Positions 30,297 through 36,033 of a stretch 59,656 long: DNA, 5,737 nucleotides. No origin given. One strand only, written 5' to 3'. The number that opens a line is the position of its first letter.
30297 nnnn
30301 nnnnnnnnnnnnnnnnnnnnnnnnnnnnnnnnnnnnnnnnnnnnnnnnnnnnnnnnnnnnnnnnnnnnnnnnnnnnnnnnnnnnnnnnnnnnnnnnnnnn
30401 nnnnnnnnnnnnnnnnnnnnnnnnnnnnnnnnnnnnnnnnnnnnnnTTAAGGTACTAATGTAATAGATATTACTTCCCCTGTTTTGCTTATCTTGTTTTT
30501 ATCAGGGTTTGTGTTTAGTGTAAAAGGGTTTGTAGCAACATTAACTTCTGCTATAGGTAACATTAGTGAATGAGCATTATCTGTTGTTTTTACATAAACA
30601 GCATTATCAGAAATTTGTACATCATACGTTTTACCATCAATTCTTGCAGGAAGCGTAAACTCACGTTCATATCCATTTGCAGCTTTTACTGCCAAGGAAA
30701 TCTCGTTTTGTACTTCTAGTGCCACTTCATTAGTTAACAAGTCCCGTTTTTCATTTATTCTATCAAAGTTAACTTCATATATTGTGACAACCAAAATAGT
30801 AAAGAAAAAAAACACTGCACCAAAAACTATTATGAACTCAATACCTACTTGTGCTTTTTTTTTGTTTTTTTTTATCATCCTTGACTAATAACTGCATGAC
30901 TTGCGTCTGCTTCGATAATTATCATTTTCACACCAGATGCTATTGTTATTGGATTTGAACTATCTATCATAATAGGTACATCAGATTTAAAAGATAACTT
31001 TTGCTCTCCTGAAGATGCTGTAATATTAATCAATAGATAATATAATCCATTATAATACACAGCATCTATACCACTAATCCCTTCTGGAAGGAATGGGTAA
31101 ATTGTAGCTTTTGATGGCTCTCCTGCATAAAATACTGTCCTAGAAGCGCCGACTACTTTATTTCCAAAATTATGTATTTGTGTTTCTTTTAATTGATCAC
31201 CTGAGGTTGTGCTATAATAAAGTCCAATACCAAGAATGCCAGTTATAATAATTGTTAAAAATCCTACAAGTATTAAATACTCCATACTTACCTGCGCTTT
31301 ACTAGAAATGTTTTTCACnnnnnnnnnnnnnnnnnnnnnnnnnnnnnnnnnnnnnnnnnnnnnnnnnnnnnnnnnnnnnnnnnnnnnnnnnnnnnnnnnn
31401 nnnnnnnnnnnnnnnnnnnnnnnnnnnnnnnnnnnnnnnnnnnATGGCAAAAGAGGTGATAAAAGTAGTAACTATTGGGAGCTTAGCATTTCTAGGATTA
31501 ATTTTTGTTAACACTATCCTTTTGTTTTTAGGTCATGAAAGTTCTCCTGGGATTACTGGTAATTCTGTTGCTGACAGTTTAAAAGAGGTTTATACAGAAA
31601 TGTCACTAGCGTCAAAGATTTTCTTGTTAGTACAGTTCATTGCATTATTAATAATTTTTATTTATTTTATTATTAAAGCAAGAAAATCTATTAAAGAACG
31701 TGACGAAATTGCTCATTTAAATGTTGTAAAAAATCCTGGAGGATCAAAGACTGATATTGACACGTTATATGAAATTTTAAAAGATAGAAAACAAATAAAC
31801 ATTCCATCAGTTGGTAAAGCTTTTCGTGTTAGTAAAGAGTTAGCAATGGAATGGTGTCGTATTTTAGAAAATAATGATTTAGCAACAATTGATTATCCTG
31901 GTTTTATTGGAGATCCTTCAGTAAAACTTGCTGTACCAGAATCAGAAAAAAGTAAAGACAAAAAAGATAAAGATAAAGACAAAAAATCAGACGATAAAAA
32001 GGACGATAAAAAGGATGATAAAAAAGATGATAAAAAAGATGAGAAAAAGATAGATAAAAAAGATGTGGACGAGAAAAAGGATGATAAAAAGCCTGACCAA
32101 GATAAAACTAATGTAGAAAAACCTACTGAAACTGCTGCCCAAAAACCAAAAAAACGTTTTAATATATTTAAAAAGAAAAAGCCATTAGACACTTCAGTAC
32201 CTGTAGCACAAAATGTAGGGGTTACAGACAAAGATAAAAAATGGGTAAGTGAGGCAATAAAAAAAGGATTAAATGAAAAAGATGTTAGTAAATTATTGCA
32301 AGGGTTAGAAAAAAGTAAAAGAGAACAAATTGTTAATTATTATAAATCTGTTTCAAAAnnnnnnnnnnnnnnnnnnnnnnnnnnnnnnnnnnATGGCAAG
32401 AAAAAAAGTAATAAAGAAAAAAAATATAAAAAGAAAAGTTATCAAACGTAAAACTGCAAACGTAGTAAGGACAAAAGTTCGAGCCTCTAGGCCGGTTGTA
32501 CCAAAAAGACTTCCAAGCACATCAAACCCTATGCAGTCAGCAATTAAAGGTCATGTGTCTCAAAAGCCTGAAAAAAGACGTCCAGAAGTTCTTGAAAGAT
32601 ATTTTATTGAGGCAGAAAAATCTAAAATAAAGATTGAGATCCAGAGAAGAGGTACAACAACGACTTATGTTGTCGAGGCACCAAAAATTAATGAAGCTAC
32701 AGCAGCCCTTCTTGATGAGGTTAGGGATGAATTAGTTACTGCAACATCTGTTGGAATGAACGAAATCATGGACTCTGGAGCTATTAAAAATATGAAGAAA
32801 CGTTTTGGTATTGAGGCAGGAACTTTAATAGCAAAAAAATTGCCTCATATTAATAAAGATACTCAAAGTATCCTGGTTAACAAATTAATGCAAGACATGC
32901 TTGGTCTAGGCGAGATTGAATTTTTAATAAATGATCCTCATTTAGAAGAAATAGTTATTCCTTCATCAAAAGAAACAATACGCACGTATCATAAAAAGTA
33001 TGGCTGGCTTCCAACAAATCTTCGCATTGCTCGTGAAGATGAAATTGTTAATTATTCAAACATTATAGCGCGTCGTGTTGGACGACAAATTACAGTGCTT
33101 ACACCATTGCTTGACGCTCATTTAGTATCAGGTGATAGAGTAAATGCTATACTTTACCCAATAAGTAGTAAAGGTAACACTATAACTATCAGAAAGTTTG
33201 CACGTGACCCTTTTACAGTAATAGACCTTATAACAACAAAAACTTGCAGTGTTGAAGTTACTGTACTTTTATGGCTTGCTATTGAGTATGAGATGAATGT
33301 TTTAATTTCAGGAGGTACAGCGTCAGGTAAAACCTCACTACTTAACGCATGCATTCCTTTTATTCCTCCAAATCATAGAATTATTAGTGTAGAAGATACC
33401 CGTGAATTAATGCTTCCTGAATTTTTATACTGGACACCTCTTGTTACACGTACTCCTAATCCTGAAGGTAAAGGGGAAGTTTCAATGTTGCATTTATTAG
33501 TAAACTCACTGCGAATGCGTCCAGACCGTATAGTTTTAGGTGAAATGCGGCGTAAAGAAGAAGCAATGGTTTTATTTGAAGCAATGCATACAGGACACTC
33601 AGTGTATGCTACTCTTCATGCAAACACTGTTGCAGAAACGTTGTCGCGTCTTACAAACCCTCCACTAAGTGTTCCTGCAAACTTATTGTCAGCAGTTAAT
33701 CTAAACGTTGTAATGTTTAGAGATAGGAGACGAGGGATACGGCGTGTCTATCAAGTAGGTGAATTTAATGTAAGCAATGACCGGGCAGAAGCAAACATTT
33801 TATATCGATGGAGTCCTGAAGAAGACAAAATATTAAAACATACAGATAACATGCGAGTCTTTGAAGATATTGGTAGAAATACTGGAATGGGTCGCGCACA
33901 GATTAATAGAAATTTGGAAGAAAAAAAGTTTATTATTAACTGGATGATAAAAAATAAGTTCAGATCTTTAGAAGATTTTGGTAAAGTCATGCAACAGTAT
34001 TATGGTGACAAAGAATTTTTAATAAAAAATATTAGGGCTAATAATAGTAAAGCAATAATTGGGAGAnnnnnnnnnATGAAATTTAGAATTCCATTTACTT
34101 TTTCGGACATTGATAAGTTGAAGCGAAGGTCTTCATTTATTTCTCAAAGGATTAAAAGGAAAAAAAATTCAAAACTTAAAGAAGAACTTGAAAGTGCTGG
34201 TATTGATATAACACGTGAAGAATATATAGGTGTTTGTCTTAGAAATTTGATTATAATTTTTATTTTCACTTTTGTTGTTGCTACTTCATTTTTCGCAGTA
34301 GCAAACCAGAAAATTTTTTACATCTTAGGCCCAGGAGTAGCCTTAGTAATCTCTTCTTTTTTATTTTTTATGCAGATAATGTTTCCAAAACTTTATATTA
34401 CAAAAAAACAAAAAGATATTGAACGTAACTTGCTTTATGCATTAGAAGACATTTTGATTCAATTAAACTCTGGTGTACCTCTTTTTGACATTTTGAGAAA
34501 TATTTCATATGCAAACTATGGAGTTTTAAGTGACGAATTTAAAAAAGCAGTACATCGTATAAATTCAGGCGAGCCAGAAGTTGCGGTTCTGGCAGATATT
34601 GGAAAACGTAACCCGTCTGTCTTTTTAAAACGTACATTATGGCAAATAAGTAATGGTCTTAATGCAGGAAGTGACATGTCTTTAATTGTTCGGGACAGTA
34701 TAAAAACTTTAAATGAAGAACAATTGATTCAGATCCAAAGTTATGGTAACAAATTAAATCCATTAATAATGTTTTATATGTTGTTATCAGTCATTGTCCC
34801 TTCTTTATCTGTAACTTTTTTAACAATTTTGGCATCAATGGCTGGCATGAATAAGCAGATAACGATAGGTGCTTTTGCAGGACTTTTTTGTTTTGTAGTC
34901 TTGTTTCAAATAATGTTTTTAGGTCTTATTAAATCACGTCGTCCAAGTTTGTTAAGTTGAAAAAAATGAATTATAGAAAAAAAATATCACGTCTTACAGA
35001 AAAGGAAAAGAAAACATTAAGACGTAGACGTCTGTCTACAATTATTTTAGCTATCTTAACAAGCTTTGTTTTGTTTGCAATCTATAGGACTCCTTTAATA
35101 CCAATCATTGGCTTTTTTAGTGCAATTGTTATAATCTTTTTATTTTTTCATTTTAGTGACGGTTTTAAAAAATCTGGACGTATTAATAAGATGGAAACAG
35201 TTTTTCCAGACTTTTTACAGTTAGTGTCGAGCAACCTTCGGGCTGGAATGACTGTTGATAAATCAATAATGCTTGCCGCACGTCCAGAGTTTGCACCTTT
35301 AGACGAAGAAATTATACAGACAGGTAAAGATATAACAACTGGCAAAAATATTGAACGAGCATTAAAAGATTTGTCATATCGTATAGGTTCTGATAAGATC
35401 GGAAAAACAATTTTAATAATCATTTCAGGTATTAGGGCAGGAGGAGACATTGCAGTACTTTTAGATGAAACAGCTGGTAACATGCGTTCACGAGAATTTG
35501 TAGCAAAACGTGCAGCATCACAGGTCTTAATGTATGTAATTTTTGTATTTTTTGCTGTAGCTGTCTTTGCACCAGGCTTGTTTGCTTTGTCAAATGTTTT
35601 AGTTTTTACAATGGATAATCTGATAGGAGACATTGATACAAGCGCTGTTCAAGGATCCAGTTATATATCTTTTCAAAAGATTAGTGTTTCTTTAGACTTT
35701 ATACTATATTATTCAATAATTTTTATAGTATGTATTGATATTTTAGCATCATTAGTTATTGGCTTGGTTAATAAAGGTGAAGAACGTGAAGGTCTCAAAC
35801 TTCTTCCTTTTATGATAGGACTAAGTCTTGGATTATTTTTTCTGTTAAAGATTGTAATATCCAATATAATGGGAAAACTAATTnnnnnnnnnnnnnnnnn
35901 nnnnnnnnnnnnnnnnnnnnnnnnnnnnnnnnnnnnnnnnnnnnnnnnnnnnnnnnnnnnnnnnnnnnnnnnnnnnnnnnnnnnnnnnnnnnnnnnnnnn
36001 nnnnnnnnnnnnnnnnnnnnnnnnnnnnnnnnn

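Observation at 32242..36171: A ~40-aa helical module shared by the TM/poly-KD protein C-terminus and the KaiC-like ATPase N-terminus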

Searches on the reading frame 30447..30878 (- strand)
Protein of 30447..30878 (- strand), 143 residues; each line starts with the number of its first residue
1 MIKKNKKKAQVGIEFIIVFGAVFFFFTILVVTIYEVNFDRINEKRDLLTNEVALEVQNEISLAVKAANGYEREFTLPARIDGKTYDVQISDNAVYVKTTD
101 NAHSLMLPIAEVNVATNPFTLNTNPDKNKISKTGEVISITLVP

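Call 5: search_protein_families(library=pfam, proteins=[window:30447-30878:-], max_evalue=0.1)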
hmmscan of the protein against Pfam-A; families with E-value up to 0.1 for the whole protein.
window:30447-30878:- (143 aa): 2 families
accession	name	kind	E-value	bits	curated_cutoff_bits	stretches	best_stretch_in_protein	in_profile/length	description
PF23928.1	DUF7266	-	5.4e-06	26.6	27.6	1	42-110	44-111/145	Family of unknown function (DUF7266)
PF04021.17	Class_IIIsignal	-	0.075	13.5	23.7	1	7-22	1-16/27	Class III signal peptide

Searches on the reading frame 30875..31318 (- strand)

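Call 5: search_protein_families(library=pfam, proteins=[window:30875-31318:-], max_evalue=0.1)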
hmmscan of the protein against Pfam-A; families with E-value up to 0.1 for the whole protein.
window:30875-31318:- (147 aa): 1 family
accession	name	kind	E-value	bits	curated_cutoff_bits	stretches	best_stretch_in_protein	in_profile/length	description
PF04021.17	Class_IIIsignal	-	0.00085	19.6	23.7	1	6-26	1-21/27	Class III signal peptide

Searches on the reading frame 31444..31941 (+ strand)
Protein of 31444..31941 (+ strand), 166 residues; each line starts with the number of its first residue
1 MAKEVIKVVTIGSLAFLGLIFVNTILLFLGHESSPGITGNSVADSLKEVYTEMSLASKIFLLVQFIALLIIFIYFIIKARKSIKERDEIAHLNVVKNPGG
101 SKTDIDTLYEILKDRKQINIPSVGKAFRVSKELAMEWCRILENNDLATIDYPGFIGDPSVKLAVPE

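Call 26: find_related_loci(query=A2, collection=genome_contigs, flank=7000)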
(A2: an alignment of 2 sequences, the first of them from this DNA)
Query A2 (166 aa) in genome_contigs; peptide patterns used: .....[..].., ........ (x = any residue, [..] = any of these).
220 stretches matched a pattern; 1 encode a relative of the query (tblastn E <= 1e-3); 1 distinct loci.
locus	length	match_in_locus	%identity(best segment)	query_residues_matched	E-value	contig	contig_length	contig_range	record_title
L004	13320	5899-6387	59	1-163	4e-67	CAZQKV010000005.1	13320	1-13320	MAG TPA_asm: Candidatus Woesearchaeota archaeon isolate binchicken_co89_660 genome assembly, contig: NODE_8938_length_13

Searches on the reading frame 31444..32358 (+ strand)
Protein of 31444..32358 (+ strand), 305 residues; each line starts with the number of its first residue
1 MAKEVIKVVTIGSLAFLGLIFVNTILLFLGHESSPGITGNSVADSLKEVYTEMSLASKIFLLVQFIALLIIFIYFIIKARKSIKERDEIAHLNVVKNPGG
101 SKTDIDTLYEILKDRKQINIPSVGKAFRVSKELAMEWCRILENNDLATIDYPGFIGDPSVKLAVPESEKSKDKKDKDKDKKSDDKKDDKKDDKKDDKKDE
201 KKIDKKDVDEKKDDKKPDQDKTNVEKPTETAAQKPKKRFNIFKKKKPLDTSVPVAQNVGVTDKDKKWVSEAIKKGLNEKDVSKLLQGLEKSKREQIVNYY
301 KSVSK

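Call 5: search_protein_families(library=pfam, proteins=[window:31444-32358:+], max_evalue=0.1)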
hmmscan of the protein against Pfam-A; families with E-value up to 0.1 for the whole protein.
window:31444-32358:+ (305 aa): 0 families

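Call 16: find_homologous_proteins(query=window:31444-32358:+, max_evalue=0.001)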
Query window:31444-32358:+ (305 aa): 1 proteins with E <= 0.001 among 8000 candidates.
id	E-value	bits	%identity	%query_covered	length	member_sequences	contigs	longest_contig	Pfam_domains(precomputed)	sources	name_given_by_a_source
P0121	1.0e-63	233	43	99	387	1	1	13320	-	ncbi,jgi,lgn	-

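Call 23: search_protein_families(library=ncbifam, proteins=[window:31444-32358:+, P0121], max_evalue=0.01)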
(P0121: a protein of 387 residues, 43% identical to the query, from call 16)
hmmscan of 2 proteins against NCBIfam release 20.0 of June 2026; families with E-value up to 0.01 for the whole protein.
window:31444-32358:+ (305 aa): 0 families

P0121 (387 aa): 0 families

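Call 73: predict_structure(alignment_id=A9)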
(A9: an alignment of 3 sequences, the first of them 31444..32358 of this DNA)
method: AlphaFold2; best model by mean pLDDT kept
length: 305 residues; sequences in the alignment: 3
mean_pLDDT: 55.9   pTM: 0.21
mean pLDDT of the five models: 55.9, 54.0, 53.6, 51.8, 50.7
residues with pLDDT >= 90: 39; 70-90: 49; 50-70: 56; < 50: 161
segments of 3 or more residues with pLDDT < 50: 31-42, 89-106, 111-124, 142-200, 202-207, 209-257
pLDDT, mean of each block of 10 residues (from residue 1): 61 75 64 45 57 75 82 79 58 42 47 45 50 57 43 33 38 37 36 40 41 36 32 34 35 49 93 92 91 93 90
secondary structure, 60 per line:
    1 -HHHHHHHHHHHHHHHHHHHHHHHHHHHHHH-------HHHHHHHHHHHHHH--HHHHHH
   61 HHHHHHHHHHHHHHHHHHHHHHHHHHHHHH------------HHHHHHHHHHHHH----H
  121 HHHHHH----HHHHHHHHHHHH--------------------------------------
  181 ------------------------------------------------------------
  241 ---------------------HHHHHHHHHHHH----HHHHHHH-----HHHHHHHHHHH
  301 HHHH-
elements in order: H2-31 H39-52 H55-90 H103-115 H120-126 H131-142 H262-273 H278-284 H290-304

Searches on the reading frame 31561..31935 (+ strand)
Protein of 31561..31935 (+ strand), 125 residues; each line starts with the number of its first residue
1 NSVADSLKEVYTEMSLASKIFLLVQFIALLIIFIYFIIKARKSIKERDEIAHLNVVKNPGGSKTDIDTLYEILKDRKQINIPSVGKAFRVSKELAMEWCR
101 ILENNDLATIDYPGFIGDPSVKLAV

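Call 47: find_related_loci(query=A4, collection=metagenome_contigs, flank=7000)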
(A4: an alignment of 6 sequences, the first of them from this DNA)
Query A4 (125 aa) in metagenome_contigs; peptide patterns used: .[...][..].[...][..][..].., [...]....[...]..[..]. (x = any residue, [..] = any of these).
194 stretches matched a pattern; 94 encode a relative of the query (tblastn E <= 1e-3); the best 80 are kept; 80 distinct loci.
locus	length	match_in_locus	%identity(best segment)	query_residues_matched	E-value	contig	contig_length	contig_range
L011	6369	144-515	63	1-124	2e-54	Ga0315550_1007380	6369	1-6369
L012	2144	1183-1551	63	1-123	2e-54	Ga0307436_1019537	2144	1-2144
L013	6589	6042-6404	46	2-123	1e-32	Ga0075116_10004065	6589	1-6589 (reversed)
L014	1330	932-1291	40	3-123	4e-31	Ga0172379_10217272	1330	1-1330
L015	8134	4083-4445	43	2-123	2e-30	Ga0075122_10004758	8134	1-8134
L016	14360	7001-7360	39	2-123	3e-29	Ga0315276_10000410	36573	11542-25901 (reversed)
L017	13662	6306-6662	43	2-123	5e-29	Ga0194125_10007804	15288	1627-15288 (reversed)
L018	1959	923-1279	45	1-123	3e-29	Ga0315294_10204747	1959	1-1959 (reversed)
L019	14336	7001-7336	42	2-113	8e-29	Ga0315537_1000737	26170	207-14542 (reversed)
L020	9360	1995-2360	40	1-123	2e-28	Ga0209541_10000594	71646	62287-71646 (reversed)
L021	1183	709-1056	46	2-117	4e-29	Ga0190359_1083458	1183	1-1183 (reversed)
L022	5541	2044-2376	42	14-125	2e-28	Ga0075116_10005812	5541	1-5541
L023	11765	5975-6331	43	2-123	6e-28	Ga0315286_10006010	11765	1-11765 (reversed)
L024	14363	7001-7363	42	2-123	7e-28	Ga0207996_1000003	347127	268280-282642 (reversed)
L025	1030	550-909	40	4-124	1e-27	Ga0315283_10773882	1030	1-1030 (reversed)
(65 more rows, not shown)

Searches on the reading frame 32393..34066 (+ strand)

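Call 5: search_protein_families(library=pfam, proteins=[window:32393-34066:+], max_evalue=0.1)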
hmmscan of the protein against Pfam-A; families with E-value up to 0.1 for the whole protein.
window:32393-34066:+ (558 aa): 4 families
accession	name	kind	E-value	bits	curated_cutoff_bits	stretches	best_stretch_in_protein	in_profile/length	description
PF00437.27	T2SSE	-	5.5e-35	121.1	24.9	1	256-441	100-273/370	Type II/IV secretion system protein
PF13555.12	AAA_29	-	0.014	15.5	27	1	300-328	22-50/61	P-loop containing region of AAA domain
PF23989.1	PilB3_C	-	0.021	15.4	27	1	489-551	12-74/83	PilB3-like, C-terminal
PF12775.13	AAA_7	-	0.035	14.1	25.8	1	284-325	17-58/181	P-loop containing dynein motor region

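Call 23: search_protein_families(library=ncbifam, proteins=[window:32393-34066:+], max_evalue=0.01)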
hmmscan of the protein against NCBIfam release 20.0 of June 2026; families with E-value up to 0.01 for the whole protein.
window:32393-34066:+ (558 aa): 19 families
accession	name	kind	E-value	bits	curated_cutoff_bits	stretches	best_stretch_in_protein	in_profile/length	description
NF058587.1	archaellum_moto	equivalog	1.1e-86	291.8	550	1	48-537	37-518/527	archaellum flagellar ATPase motor FlaI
TIGR03819.1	heli_sec_ATPase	hypoth_equivalog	1.1e-53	182.6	373.15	1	153-455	33-338/340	TadA family conjugal transfer-associated ATPase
NF053672.1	bindosome_BasE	exception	9.8e-42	143.3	1000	1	53-538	27-509/512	bindosome assembly system ATPase subunit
TIGR02788.1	VirB11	equivalog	3.3e-40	138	249.95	2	290-421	134-263/308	P-type DNA transfer ATPase VirB11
TIGR02782.1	TrbB_P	equivalog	1.8e-34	119.4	304.55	1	166-455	6-290/303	P-type conjugative transfer ATPase TrbB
NF010469.0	PRK13894.1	subfamily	2.5e-29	102.6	508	1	164-421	18-265/320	conjugal transfer ATPase TrbB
NF010475.0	PRK13900.1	equivalog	1.2e-27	96.8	389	1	292-420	152-279/333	type IV secretion system ATPase VirB11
NF010407.0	PRK13833.1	subfamily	1.2e-25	90.6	499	1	229-465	73-310/323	conjugal transfer protein TrbB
NF010425.0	PRK13851.1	equivalog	1.4e-20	73.4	461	1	292-415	154-275/344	type IV secretion system protein VirB11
NF041000.1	ATPase_ComGA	equivalog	2e-17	63.1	300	1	303-422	131-244/267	competence type IV pilus ATPase ComGA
NF007755.0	PRK10436.1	equivalog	1.4e-15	56.9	617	1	303-443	222-353/465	type II secretion system protein GspE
TIGR01420.1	pilT_fam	subfamily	8.3e-15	54.8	319.1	1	302-421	124-240/343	PilT/PilU family type 4a pilus ATPase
TIGR02538.1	type_IV_pilB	equivalog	9e-14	51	675.65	1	303-439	319-447/564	type IV-A pilus assembly ATPase PilB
TIGR02524.1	dot_icm_DotB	equivalog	2.7e-12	46.6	463.3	1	299-421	133-257/358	Dot/Icm type IV secretion system ATPase DotB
TIGR02533.1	type_II_gspE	equivalog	1e-11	44.2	630.25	1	303-441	246-374/486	type II secretion system ATPase GspE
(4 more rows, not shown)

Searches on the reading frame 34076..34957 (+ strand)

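Call 5: search_protein_families(library=pfam, proteins=[window:34076-34957:+], max_evalue=0.1)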
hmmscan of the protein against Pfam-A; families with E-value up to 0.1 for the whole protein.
window:34076-34957:+ (294 aa): 4 families
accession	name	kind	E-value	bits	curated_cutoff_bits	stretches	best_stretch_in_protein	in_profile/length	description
PF00482.28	T2SSF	-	3.1e-14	53.4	25.2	1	123-246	2-122/125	Type II secretion system (T2SS), protein F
PF08660.17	Alg14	-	0.0062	17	27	1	25-105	43-121/171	Oligosaccharide biosynthesis protein Alg14 like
PF03899.21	ATP-synt_I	-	0.054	14.4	25.1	0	58-103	3-48/99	ATP synthase I chain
PF05656.20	DUF805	-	0.093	13.6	25.7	1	45-120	8-78/111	Protein of unknown function (DUF805)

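Call 23: search_protein_families(library=ncbifam, proteins=[window:34076-34957:+], max_evalue=0.01)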
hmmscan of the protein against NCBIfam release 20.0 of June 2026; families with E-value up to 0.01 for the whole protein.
window:34076-34957:+ (294 aa): 1 family
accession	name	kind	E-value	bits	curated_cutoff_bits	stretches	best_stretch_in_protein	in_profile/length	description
NF004704.2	PRK06041.1-2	equivalog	1.1e-10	40.9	550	1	43-290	6-248/555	archaellar assembly protein ArlJ/FlaJ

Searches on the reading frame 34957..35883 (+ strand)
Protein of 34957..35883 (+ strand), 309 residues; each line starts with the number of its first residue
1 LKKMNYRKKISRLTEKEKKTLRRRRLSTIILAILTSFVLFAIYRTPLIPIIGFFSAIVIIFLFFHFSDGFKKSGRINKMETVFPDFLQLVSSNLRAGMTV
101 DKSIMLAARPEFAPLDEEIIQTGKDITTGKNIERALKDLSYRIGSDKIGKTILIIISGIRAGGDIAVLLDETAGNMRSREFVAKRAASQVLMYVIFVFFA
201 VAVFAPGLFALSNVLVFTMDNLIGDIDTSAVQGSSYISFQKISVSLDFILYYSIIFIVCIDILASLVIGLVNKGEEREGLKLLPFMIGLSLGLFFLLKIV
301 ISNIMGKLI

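Call 5: search_protein_families(library=pfam, proteins=[window:34957-35883:+], max_evalue=0.1)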
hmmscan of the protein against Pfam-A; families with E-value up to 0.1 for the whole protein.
window:34957-35883:+ (309 aa): 4 families
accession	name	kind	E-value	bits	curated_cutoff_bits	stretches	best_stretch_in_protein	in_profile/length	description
PF00482.28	T2SSF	-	7.3e-14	52.3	25.2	1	86-209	1-121/125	Type II secretion system (T2SS), protein F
PF02453.23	Reticulon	-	0.027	14.8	31.8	1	22-137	8-108/157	Reticulon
PF20990.2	DUF2207_C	-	0.038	14.1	33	1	3-71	120-190/247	Predicted membrane protein (DUF2207) C-terminal domain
PF00487.30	FA_desaturase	-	0.082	13.1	29.7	0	11-64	123-174/253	Fatty acid desaturase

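Call 23: search_protein_families(library=ncbifam, proteins=[window:34957-35883:+], max_evalue=0.01)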
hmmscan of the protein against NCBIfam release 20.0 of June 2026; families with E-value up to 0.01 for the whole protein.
window:34957-35883:+ (309 aa): 2 families
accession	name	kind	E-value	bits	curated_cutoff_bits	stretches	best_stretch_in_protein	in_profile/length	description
NF004705.1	PRK06041.1-3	equivalog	1.4e-06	27.6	400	1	8-306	176-463/465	archaellar assembly protein ArlJ/FlaJ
NF046075.1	UpsF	equivalog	0.00028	19.8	400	1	30-213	264-432/484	membrane pilin protein UpsF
